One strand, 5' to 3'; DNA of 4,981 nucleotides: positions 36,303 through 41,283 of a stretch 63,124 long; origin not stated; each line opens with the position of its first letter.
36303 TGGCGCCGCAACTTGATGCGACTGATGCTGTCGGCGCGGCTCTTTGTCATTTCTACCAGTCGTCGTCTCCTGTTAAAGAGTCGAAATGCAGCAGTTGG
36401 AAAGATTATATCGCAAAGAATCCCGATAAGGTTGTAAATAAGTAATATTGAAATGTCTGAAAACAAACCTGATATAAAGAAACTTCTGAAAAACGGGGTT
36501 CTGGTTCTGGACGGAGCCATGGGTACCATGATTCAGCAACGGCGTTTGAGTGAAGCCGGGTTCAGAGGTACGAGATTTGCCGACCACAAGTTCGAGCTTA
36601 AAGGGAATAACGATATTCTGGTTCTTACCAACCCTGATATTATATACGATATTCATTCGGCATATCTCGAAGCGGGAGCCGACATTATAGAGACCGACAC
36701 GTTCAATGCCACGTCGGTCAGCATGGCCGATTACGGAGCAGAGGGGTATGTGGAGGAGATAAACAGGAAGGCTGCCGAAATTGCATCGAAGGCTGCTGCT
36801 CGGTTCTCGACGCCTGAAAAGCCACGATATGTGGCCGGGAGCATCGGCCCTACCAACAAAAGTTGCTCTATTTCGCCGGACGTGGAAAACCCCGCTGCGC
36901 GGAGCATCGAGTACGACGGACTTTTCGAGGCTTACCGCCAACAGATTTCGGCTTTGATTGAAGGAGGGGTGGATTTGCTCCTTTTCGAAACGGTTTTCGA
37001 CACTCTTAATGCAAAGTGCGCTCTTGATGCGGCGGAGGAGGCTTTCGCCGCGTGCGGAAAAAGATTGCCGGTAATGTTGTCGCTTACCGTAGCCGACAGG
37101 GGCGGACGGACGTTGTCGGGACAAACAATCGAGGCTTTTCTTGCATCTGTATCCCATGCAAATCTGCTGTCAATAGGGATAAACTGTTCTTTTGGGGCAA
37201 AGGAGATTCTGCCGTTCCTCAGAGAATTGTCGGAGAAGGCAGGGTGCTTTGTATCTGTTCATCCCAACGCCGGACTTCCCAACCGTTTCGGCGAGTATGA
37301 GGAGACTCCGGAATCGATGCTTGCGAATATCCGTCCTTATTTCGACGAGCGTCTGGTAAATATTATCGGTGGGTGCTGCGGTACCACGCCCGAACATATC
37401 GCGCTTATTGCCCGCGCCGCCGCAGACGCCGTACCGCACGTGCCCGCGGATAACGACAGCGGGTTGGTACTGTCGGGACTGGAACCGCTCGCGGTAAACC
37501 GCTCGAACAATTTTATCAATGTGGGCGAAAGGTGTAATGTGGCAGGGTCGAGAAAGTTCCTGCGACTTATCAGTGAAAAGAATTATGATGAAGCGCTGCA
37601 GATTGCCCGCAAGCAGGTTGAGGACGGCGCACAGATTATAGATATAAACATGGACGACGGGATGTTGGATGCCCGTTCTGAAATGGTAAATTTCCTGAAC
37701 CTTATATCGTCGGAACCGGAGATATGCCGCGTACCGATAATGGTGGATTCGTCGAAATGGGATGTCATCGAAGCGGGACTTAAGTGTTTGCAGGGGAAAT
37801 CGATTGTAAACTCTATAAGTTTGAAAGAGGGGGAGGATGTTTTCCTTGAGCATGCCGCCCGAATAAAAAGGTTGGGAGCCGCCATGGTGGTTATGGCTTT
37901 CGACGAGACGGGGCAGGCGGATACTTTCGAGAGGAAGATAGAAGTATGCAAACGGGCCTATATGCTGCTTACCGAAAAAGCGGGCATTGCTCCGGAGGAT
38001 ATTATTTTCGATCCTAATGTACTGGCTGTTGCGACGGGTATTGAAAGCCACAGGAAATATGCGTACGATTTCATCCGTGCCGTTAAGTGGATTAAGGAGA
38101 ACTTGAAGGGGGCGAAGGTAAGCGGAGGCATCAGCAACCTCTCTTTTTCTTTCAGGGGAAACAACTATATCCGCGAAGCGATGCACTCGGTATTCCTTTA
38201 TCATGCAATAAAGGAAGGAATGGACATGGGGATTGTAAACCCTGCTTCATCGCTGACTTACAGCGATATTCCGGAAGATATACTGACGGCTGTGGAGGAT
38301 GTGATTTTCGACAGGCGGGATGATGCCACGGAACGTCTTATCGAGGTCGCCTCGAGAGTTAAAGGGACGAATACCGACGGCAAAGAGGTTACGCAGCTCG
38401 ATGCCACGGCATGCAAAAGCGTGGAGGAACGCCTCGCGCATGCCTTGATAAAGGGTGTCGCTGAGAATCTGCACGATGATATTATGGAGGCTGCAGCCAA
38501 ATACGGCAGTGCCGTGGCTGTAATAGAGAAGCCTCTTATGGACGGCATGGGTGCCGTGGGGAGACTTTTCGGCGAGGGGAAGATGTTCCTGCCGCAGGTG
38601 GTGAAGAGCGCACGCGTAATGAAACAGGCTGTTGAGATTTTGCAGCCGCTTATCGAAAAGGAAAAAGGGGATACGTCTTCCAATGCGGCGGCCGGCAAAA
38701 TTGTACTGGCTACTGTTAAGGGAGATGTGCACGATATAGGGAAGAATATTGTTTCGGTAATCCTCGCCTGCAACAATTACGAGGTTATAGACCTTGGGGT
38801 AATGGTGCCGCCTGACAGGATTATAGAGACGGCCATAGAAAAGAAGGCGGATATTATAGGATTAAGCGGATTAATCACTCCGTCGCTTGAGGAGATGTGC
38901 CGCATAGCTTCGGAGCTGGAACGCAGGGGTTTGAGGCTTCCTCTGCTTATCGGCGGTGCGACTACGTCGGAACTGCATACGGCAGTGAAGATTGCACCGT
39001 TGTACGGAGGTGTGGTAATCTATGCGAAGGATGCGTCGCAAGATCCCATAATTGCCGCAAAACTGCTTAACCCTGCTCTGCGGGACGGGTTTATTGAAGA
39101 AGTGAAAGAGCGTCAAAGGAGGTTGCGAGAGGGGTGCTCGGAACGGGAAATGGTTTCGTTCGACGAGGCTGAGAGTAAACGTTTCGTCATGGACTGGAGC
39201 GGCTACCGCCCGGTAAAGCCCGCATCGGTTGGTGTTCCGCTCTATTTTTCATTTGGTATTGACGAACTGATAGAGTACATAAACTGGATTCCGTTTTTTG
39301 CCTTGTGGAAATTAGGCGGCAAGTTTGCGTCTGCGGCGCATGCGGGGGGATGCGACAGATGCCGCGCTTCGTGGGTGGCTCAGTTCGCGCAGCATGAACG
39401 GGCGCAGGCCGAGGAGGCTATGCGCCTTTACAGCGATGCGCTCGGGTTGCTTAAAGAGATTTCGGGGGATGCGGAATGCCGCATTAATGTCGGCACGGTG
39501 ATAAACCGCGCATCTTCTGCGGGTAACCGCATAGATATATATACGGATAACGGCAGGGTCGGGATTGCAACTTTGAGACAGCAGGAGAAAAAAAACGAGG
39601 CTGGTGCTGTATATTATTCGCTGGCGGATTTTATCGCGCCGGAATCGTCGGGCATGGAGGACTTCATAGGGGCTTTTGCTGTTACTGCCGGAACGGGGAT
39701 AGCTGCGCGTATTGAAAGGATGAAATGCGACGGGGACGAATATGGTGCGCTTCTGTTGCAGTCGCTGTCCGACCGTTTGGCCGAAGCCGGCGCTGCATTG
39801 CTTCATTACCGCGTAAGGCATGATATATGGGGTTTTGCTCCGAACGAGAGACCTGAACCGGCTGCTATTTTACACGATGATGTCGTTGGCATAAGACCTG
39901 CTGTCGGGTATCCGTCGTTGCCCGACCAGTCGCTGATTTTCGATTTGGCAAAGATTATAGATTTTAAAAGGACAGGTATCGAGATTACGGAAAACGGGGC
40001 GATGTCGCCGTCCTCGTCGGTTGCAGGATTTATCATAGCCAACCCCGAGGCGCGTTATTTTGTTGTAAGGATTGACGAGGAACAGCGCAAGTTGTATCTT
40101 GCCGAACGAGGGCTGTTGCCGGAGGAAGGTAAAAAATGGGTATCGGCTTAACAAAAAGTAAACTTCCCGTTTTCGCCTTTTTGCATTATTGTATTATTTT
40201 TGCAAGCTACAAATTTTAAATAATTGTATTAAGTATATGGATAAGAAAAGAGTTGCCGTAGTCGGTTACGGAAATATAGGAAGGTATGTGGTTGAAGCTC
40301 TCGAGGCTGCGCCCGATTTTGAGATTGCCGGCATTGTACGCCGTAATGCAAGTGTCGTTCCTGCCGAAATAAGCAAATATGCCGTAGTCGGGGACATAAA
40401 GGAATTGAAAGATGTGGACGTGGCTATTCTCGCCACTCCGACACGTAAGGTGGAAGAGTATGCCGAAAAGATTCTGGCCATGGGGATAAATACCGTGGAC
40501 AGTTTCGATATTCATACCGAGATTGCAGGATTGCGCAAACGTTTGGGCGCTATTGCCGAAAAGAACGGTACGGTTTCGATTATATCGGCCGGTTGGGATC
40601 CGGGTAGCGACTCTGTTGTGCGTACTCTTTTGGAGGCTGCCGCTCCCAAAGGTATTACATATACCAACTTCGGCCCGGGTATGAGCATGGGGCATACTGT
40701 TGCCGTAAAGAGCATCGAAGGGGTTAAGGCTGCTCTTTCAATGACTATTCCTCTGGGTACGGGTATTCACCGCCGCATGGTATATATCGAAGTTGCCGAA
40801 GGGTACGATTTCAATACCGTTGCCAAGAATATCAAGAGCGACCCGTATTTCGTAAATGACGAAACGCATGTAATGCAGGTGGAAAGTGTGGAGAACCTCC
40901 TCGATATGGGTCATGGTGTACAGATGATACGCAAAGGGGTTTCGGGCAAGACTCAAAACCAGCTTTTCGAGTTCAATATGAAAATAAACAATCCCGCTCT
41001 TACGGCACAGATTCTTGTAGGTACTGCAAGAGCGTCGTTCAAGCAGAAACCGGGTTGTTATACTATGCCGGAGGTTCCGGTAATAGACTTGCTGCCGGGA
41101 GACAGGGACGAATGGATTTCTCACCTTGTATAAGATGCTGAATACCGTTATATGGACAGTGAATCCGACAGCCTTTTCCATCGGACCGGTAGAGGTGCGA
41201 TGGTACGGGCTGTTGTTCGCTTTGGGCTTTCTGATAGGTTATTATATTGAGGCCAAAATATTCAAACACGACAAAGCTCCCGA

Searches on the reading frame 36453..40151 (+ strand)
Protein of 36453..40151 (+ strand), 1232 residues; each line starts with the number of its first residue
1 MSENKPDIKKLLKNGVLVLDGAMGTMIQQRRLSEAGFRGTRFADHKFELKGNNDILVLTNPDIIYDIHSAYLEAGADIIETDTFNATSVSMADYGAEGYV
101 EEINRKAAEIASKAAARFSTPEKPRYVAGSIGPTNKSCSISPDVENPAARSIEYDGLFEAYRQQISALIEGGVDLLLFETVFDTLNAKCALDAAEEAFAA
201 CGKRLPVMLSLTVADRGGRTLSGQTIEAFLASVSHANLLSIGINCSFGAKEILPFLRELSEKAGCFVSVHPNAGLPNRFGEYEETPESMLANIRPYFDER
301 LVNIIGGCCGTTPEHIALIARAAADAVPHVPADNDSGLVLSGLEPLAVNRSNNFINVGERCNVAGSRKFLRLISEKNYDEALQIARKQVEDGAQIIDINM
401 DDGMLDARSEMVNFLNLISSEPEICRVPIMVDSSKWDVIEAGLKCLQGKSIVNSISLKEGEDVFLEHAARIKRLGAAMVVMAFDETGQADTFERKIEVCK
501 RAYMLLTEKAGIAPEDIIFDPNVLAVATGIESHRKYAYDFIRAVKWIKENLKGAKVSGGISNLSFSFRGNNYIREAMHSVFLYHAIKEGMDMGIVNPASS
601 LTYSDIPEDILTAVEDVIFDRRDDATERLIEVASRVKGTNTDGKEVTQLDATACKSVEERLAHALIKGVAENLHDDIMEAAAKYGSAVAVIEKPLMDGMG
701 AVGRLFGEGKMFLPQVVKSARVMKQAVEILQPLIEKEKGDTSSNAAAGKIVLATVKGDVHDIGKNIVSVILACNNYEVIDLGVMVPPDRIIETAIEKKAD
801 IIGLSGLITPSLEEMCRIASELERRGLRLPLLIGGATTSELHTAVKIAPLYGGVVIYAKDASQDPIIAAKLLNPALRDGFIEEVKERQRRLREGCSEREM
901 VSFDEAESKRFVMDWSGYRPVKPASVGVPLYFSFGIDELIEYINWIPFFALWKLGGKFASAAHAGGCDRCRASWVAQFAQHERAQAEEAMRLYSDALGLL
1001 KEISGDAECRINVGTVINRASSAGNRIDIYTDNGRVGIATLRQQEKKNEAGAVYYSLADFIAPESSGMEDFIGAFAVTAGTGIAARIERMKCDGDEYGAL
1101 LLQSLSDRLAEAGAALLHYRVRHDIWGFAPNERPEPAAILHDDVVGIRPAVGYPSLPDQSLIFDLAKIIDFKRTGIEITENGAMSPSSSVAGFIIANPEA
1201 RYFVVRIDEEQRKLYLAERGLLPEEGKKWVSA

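Call 10: search_protein_families(library=padloc, proteins=[window:36453-40151:+], max_evalue=0.001)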
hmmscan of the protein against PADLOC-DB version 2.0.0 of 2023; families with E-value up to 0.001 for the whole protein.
window:36453-40151:+ (1232 aa): 0 families

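Call 33: search_protein_families(library=pfam, proteins=[window:36453-40151:+], max_evalue=0.0001)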
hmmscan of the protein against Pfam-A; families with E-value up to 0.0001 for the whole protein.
window:36453-40151:+ (1232 aa): 5 families
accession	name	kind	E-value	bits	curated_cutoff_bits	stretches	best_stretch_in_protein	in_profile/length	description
PF02574.22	S-methyl_trans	-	1.8e-95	320.5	22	1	17-322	1-282/283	Homocysteine S-methyltransferase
PF02965.22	Met_synt_B12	-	6.9e-78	262.3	25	1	936-1219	2-272/273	Vitamin B12 dependent methionine synthase, activation domain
PF00809.28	Pterin_bind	-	1.9e-61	208.2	25.5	1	358-596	1-244/244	Pterin binding enzyme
PF02607.22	B12-binding_2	-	1.2e-22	80.3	23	1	657-730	1-73/74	B12 binding domain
PF02310.24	B12-binding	-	2e-21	76.5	32.1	1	748-859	1-114/121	B12 binding domain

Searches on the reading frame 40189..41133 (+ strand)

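Call 10: search_protein_families(library=padloc, proteins=[window:40189-41133:+], max_evalue=0.001)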
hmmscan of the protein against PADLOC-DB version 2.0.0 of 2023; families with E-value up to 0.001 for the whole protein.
window:40189-41133:+ (314 aa): 0 families

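Call 33: search_protein_families(library=pfam, proteins=[window:40189-41133:+], max_evalue=0.0001)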
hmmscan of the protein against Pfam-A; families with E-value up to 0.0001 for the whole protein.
window:40189-41133:+ (314 aa): 6 families
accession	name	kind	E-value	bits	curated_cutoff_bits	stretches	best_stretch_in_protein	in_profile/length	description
PF16654.10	DAPDH_C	-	3.7e-21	76.1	30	1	135-267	1-153/154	Diaminopimelic acid dehydrogenase C-terminal domain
PF01408.29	GFO_IDH_MocA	-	6.5e-09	37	24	1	21-102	2-89/120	Oxidoreductase family, NAD-binding Rossmann fold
PF01118.30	Semialdhyde_dh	-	2.9e-06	28.1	26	1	21-104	1-95/121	Semialdehyde dehydrogenase, NAD binding domain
PF02629.25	CoA_binding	-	1.4e-05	26.2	22.3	1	19-103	3-91/97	CoA binding domain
PF01113.26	DapB_N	-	1.8e-05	25.3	25.6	1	21-103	2-95/124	Dihydrodipicolinate reductase, N-terminus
PF03447.22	NAD_binding_3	-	1.9e-05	25.8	24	1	26-103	1-86/116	Homoserine dehydrogenase, NAD binding domain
